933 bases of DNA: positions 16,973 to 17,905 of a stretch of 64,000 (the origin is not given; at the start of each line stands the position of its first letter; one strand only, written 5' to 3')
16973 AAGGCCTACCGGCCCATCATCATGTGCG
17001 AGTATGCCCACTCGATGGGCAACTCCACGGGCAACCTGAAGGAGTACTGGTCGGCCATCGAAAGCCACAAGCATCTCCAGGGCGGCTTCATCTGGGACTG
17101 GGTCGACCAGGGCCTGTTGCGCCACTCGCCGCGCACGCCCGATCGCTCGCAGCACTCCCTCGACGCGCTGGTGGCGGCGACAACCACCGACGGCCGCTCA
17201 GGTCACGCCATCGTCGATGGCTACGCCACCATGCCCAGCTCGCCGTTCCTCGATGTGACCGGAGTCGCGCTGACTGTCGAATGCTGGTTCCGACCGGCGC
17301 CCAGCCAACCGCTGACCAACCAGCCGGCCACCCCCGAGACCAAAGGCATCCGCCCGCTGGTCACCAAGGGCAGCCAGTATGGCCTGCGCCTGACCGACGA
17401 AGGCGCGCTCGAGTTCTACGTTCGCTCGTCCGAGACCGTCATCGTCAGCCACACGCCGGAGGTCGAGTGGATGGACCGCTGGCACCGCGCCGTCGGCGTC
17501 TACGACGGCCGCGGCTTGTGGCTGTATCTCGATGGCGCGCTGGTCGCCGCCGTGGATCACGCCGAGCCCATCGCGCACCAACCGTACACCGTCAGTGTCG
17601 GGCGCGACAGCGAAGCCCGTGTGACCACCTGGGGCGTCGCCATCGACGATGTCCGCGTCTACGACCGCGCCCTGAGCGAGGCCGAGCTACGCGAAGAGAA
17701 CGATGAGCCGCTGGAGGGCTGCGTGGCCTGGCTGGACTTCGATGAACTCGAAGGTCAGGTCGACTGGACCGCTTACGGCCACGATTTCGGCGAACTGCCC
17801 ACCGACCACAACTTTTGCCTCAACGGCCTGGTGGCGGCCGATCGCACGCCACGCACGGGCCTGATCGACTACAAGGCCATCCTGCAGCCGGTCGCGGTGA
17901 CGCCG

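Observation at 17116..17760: LamG/concanavalin-like domain inserted inside a LacZ-type GH2 beta-galactosidase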

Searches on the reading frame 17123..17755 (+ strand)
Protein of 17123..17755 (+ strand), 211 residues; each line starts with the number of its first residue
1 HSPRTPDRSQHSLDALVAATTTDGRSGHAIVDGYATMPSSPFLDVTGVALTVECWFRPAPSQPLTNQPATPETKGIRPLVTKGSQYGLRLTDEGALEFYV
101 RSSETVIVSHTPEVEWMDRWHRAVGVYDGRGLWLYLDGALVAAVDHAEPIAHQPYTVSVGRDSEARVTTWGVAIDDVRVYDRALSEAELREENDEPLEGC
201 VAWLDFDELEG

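Call 46: search_solved_structures(query=window:17123-17755:+, max_evalue=1, show_alignments=1)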
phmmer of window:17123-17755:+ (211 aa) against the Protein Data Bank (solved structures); distinct sequences matched with E-value up to 1: 3.
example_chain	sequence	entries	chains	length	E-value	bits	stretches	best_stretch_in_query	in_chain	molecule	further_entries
8sl1_A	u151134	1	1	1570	0.087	15.6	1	48-156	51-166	Pappalysin-2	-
7cbd_A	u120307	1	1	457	0.8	12.4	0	108-146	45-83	Exoglucanase A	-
6ie0_A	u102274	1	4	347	0.97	12.1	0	129-186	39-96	(R,R)-butanediol dehydrogenase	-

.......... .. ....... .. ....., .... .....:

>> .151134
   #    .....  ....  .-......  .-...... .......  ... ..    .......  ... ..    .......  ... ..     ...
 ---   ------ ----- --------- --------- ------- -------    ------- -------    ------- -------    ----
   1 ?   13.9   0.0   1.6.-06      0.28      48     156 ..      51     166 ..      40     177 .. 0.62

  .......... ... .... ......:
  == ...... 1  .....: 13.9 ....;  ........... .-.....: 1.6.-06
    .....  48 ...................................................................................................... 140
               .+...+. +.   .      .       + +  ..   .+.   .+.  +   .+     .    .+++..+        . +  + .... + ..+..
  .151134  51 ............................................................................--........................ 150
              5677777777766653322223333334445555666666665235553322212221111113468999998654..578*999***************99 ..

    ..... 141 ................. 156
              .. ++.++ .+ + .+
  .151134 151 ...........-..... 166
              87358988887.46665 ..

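Call 63: find_related_loci(query=A3, collection=genome_contigs, flank=3000)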
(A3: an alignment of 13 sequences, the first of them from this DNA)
Query A3 (211 aa) in genome_contigs; peptide patterns used: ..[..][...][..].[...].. (x = any residue, [..] = any of these).
600 stretches matched a pattern (row limit reached: there are more); 470 encode a relative of the query (tblastn E <= 1e-3); the best 80 are kept; 80 distinct loci.
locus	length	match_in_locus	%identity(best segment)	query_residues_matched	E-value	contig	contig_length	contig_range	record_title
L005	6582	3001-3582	40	5-210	4e-36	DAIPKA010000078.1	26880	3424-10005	MAG TPA_asm: Candidatus Hydrogenedentota bacterium isolate CTOTU18300 NODE_1785_length_26880_cov_24.432134, whole genome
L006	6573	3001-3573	38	2-207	8e-36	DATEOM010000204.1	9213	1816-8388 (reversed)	MAG TPA_asm: Microbacterium sp. isolate SMAG_U8995 k141_886390, whole genome shotgun sequence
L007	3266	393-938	39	15-209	5e-36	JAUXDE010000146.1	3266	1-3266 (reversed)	MAG: Clostridia bacterium isolate CSMAG_2843 CSMAG_2843_k119_2099710_length_3266_cov_7.9555, whole genome shotgun sequen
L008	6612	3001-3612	37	5-208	4e-32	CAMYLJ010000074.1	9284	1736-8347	MAG: uncultured delta proteobacterium isolate FCS_M_Myxococcota_02 genome assembly, contig: scaffold_7439, whole genome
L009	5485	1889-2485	35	5-210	4e-32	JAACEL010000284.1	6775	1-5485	MAG: Nitrospiraceae bacterium isolate OTbin.67 scaffold_6651, whole genome shotgun sequence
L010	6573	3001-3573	32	7-208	2e-30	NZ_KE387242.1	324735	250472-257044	Peribacillus kribbensis DSM 17871 H539DRAFT_scaffold00007.7, whole genome shotgun sequence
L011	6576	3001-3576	34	7-209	6e-29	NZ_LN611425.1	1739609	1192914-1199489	Virgibacillus senegalensis strain SK-1, whole genome shotgun sequence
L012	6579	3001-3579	34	7-207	4e-29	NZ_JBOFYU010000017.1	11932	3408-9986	MAG: Clostridium sp. isolate WFFMC_MAG_492 k139_198988_flag=0_multi=6.9898_len=11932, whole genome shotgun sequence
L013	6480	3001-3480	34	36-207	2e-26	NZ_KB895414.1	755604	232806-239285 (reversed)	Paenibacillus terrigena DSM 21567 C558DRAFT_scaffold00003.3, whole genome shotgun sequence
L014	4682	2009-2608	34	2-210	6e-26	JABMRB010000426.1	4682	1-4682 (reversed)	MAG: Candidatus Nealsonbacteria bacterium isolate bin.20 k141_2071874, whole genome shotgun sequence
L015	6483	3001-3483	31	35-207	9e-23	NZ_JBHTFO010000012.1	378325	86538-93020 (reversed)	Paenibacillus sp. GCM10028914 strain 667-G9 platanus_K_17_124_12, whole genome shotgun sequence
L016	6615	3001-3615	30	5-210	2e-22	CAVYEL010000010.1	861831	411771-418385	MAG: uncultured Bacteroidaceae bacterium isolate MFD03804.bin.2.129 genome assembly, contig: contig_32022, whole genome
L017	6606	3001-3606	27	1-209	4e-22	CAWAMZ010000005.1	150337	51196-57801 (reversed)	MAG: uncultured Bacteroidales bacterium isolate MFD01721.bin.1.121 genome assembly, contig: contig_23892, whole genome s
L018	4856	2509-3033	29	26-210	5e-21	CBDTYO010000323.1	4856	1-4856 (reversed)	MAG TPA_asm: uncultured Bacteroidia bacterium isolate ERR2431960_concoct_72 genome assembly, contig: ERZ23880139.12735,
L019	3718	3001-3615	29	5-210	6e-21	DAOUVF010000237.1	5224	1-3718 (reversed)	MAG TPA_asm: Bacteroides sp. isolate CSMAG_842 CSMAG_842_k141_430830_length_5224_cov_8.0000, whole genome shotgun sequen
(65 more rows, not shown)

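Call 66: search_protein_families(library=pfam, proteins=[L006:1027-3576:+], max_evalue=0.01)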
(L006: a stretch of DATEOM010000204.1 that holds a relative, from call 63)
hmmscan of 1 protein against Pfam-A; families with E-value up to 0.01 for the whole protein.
L006:1027-3576:+ (849 aa): 4 families
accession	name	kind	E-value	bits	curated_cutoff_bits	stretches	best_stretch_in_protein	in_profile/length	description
PF13385.13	Laminin_G_3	-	2.6e-31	109.2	27.6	1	688-831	4-150/151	Concanavalin A-like lectin/glucanases superfamily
PF13229.12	Beta_helix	-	2.3e-07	31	25.9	1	302-412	22-132/158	Right handed beta helix region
PF05048.19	NosD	-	1.7e-06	28.1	23.6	1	273-440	25-169/212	Periplasmic copper-binding protein (NosD)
PF19077.6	Big_13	-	0.0091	16.9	27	0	633-654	74-95/102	Bacterial Ig-like domain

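Call 70: find_homologous_proteins(query=window:17123-17755:+, max_evalue=1e-10)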
Query window:17123-17755:+ (211 aa): 1 proteins with E <= 1e-10 among 642 candidates.
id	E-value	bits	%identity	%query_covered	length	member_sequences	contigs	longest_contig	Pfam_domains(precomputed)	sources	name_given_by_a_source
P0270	3.2e-13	68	38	34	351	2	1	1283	PF13385.14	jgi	jgi:hypothetical protein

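Call 71: find_homologous_proteins(query=A3, max_evalue=1e-15)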
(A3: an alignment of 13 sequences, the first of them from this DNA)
Query A3 (13 sequences) (211 aa, profile of the alignment): 74 proteins with E <= 1e-15 among 3418 candidates.
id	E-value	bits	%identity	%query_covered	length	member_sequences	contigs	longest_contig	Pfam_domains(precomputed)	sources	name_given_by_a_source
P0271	9.6e-42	161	32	79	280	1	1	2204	PF07953.21,PF13385.14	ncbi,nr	ncbi:MAG: LamG domain-containing protein [Sedimentisphaerales bacterium]|nr:LamG domain-containing p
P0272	7.6e-41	158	35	54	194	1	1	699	PF07953.21,PF13385.14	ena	-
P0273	1.5e-39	153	29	75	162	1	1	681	PF13385.14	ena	-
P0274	8.0e-36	141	36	54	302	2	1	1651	PF13385.14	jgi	jgi:hypothetical protein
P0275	3.2e-35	139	36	54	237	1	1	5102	PF07953.21,PF13385.14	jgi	jgi:hypothetical protein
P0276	8.1e-32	128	28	54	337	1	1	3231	PF13385.14,PF18962.8,PF13860.13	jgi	-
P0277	3.7e-31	126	29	67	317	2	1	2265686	PF13385.14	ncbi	ncbi:MAG: LamG domain-containing protein, partial [Planctomycetota bacterium]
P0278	1.9e-28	117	27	54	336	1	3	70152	PF13385.14,PF18962.8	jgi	jgi:hypothetical protein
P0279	2.0e-26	111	28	87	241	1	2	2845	PF07953.21,PF13385.14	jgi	-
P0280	4.1e-26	110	27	54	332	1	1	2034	PF13385.14,PF18962.8,PF13860.13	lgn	-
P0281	1.5e-25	108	29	79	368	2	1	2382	PF13431.13,PF23914.2,PF13414.13,PF13385.14,PF13176.13,PF13428.13,PF13374.13,PF14559.13,PF00515.35,PF13424.13,PF13432.13,PF13181.13,PF07719.24,PF13174.13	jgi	jgi:tetratricopeptide (TPR) repeat protein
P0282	1.2e-24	105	25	84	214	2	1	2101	PF13385.14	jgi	jgi:hypothetical protein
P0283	1.7e-24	104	26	84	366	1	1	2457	PF17957.8,PF13385.14,PF19077.7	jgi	jgi:hypothetical protein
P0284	1.9e-24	104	28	87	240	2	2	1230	PF07953.21,PF13385.14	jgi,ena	-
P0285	2.5e-24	104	27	80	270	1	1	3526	PF13385.14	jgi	jgi:hypothetical protein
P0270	6.1e-24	102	38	34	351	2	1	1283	PF13385.14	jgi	jgi:hypothetical protein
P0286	6.2e-24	102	27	75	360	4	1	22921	PF07953.21,PF13385.14,PF02210.32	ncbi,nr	ncbi:MAG: LamG domain-containing protein [Candidatus Paceibacter sp.]|nr:LamG domain-containing prot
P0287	6.4e-24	102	31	87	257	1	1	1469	PF13385.14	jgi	jgi:hypothetical protein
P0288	7.5e-24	102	28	88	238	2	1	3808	PF07953.21,PF13385.14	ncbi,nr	ncbi:MAG TPA: LamG domain-containing protein, partial [Methanosarcinaceae archaeon]|nr:LamG domain-c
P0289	1.1e-23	102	30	79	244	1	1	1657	PF13385.14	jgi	jgi:hypothetical protein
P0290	1.3e-23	101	29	91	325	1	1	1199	PF13385.14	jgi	jgi:hypothetical protein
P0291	1.3e-23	101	28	79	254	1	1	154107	PF06452.17,PF13385.14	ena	-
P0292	1.5e-23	101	26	82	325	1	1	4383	PF17963.8,PF17892.8,PF13385.14,PF17803.8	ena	-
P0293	1.6e-23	101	34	45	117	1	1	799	PF00354.25,PF13385.14,PF02973.23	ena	-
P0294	1.7e-23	101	25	82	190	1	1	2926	PF13385.14,PF02210.32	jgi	jgi:hypothetical protein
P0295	3.0e-23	100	30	83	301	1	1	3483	PF17957.8,PF13385.14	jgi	jgi:hypothetical protein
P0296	3.1e-22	97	27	91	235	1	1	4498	PF13385.14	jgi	jgi:hypothetical protein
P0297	3.7e-22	97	31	38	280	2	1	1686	PF13385.14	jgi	jgi:hypothetical protein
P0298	6.1e-22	96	28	82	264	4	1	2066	PF13385.14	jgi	jgi:hypothetical protein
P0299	2.7e-21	94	32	36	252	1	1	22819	PF13385.14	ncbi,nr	ncbi:hypothetical protein GF312_08340 [Candidatus Poribacteria bacterium]|nr:hypothetical protein [C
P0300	3.1e-21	94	26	82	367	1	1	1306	PF13385.14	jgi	jgi:hypothetical protein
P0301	4.5e-21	93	27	79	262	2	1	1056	PF07953.21,PF13385.14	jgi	jgi:hypothetical protein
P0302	9.2e-21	92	26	83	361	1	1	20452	PF07953.21,PF13385.14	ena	-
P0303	1.2e-20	92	29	84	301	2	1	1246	PF13385.14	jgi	jgi:hypothetical protein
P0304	1.3e-20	92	28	91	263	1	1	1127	PF07953.21,PF13385.14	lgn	-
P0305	1.6e-20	91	26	91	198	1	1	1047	PF07953.21,PF13385.14,PF02973.23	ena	-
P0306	1.8e-20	91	32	35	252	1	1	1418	PF13385.14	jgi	jgi:hypothetical protein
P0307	2.6e-20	91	26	87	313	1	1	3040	PF13385.14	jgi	-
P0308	2.9e-20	90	28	91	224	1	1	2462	PF13385.14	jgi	-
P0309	4.0e-20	90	27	86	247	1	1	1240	PF13385.14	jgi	jgi:hypothetical protein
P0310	5.0e-20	90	29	81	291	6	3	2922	PF13385.14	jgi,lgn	jgi:hypothetical protein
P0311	6.1e-20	89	31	70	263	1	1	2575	PF13385.14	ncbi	-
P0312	6.7e-20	89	27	79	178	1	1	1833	PF13385.14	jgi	-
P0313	7.4e-20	89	27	83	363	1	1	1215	PF13385.14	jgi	jgi:hypothetical protein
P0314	9.4e-20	89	29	91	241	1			PF13385.14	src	-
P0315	9.6e-20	89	29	35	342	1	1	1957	PF07953.21,PF13385.14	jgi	-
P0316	1.0e-19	89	25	84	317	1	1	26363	PF00801.27,PF13385.14,PF18911.7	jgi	jgi:Concanavalin A-like lectin/glucanases superfamily/PKD domain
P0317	1.0e-19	89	25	81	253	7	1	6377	PF13385.14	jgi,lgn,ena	-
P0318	1.6e-19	88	26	80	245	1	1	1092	PF13385.14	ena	-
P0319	1.6e-19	88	28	90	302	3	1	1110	PF17957.8,PF13385.14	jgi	jgi:hypothetical protein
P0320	2.1e-19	88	27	82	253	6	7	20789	PF13385.14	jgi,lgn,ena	jgi:hypothetical protein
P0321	2.2e-19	88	26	78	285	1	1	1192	PF13385.14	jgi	jgi:hypothetical protein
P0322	2.3e-19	88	27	57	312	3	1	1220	PF07953.21,PF00354.25,PF13385.14,PF02973.23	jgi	jgi:hypothetical protein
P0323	4.8e-19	87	27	81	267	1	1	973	PF13385.14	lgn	-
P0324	6.5e-19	86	30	49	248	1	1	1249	PF13385.14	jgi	jgi:hypothetical protein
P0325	6.5e-19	86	40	35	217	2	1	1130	PF13385.14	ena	-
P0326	6.7e-19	86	32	36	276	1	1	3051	PF13385.14,PF02210.32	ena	-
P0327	2.6e-18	84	27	71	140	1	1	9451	PF13385.14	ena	-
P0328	9.5e-18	82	28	48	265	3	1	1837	PF13385.14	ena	-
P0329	1.4e-17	82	36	66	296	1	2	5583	PF13385.14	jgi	jgi:hypothetical protein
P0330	1.5e-17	82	27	87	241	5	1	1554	PF07953.21,PF13385.14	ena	-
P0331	1.7e-17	81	32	82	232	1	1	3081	PF13385.14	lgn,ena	-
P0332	1.8e-17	81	26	92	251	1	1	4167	PF13385.14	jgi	jgi:hypothetical protein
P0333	4.1e-17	80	23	78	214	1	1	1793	PF13385.14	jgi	jgi:hypothetical protein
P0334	4.6e-17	80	27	87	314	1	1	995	PF13385.14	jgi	jgi:hypothetical protein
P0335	7.2e-17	79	27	75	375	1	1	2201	PF17957.8,PF13385.14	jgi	jgi:hypothetical protein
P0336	9.1e-17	79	26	74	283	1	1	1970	PF17957.8,PF13385.14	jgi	jgi:hypothetical protein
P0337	1.1e-16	79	36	45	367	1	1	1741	PF13385.14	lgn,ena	-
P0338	1.4e-16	79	31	38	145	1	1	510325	PF13385.14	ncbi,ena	-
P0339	2.0e-16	78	29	71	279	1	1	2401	PF07963.18,PF13385.14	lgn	-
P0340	4.5e-16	77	32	35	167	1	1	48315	PF13385.14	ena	-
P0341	5.6e-16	76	41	31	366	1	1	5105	PF13385.14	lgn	-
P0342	7.5e-16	76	30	73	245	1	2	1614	PF13385.14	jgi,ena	jgi:hypothetical protein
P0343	9.0e-16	76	26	79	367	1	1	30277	PF07953.21,PF13385.14,PF02973.23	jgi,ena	-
